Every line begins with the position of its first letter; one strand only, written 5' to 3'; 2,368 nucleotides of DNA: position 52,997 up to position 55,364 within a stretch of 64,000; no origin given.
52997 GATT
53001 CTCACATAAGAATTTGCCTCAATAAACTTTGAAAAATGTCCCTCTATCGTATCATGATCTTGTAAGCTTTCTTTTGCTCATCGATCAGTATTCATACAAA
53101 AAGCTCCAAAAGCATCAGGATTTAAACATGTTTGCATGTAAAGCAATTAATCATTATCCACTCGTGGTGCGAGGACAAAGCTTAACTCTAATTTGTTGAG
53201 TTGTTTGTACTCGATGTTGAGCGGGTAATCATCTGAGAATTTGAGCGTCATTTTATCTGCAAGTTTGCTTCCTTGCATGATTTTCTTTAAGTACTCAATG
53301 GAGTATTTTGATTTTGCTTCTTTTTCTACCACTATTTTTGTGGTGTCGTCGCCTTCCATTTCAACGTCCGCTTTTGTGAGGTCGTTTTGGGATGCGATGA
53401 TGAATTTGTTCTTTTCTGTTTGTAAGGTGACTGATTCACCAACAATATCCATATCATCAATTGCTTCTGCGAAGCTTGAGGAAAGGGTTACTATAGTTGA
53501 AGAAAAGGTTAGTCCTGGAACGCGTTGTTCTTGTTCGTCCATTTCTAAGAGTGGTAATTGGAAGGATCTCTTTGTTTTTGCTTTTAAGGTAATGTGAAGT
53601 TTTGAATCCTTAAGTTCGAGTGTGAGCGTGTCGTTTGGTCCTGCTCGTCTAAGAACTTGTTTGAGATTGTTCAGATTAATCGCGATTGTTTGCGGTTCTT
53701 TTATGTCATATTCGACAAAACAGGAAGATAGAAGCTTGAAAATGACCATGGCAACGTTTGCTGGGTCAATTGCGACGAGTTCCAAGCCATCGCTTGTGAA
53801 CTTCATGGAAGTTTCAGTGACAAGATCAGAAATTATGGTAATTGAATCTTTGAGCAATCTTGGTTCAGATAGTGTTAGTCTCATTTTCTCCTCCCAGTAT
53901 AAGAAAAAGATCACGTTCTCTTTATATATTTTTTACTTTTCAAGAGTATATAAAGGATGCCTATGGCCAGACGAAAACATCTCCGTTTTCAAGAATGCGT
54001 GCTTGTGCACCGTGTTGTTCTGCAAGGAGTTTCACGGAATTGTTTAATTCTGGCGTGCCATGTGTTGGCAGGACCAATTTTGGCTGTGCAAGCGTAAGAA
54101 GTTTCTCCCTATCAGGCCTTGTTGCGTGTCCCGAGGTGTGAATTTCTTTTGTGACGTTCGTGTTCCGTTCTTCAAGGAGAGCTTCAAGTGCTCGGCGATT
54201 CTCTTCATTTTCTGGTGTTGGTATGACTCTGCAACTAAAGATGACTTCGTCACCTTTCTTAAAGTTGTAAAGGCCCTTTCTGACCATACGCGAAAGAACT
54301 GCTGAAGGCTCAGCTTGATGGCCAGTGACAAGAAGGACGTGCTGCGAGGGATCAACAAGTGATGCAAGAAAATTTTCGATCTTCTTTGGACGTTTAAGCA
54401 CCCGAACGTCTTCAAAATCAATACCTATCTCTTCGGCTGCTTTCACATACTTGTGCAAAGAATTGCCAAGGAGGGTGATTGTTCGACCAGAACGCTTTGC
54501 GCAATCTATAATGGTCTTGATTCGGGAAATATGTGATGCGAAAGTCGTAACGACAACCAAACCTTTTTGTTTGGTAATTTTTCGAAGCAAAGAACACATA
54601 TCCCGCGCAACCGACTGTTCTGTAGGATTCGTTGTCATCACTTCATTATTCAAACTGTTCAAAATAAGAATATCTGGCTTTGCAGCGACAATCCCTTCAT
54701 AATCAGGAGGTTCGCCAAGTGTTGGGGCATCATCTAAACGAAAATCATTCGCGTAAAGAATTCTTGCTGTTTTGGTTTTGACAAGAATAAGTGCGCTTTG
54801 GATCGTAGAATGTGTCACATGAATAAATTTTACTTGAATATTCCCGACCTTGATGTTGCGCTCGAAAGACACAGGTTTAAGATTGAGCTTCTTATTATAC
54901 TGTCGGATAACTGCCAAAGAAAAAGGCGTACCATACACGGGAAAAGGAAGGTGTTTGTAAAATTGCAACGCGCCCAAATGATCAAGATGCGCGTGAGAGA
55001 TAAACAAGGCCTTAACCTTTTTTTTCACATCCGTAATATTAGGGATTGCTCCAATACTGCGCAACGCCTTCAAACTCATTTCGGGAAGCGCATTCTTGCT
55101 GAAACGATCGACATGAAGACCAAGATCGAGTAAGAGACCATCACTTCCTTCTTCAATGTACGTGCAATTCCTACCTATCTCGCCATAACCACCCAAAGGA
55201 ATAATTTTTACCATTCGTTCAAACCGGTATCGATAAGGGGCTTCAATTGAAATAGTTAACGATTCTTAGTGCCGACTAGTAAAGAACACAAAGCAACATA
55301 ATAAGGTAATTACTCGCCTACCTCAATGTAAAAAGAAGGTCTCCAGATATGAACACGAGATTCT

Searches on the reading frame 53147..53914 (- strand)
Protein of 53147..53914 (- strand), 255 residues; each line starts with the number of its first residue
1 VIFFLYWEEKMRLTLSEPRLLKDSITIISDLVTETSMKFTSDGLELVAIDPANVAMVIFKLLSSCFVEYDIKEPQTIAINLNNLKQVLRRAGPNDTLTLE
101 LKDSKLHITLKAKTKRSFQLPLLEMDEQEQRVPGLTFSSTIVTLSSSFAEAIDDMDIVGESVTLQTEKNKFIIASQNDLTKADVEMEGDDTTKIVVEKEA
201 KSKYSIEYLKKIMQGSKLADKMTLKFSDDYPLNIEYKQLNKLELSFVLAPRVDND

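Call 71: search_protein_families(library=pfam, proteins=[window:53147-53914:-], max_evalue=0.0001)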
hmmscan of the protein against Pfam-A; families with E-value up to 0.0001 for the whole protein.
window:53147-53914:- (255 aa): 3 families
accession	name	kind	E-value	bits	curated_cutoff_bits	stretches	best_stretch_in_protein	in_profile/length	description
PF00705.23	PCNA_N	-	4.4e-15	56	20.3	1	14-125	5-121/127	Proliferating cell nuclear antigen, N-terminal domain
PF02747.20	PCNA_C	-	8.3e-12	45.8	23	1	132-250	2-127/128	Proliferating cell nuclear antigen, C-terminal domain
PF04139.18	Rad9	-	9.3e-07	29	25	1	25-249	5-251/253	Rad9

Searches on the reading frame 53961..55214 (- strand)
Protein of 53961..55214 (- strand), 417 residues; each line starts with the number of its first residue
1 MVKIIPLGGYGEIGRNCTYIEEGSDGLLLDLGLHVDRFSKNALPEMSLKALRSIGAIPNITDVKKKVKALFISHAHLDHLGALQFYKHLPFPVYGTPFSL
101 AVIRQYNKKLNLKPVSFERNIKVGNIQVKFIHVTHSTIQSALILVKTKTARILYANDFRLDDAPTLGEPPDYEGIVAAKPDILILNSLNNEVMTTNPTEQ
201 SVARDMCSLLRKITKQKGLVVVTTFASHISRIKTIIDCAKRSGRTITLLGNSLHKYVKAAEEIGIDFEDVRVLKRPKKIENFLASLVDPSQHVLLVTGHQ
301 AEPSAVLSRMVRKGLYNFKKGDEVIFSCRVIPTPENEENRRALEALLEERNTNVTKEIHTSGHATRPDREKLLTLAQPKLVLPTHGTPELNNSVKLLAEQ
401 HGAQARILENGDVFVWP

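Call 71: search_protein_families(library=pfam, proteins=[window:53961-55214:-], max_evalue=0.0001)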
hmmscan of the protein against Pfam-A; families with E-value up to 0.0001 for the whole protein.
window:53961-55214:- (417 aa): 4 families
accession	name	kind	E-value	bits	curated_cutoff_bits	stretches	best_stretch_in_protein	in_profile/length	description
PF22505.1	RNase_J_b_CASP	-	3.2e-22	79.1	27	1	218-337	2-118/126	Ribonuclease J, beta-CASP domain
PF12706.13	Lactamase_B_2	-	4.8e-08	33.3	27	1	64-162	28-147/200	Beta-lactamase superfamily domain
PF00753.33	Lactamase_B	-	4.5e-06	27.2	22.7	1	13-88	4-65/196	Metallo-beta-lactamase superfamily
PF07521.17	RMMBL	-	4.2e-05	23.9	21.6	0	357-406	10-61/63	Zn-dependent metallo-hydrolase RNA specificity domain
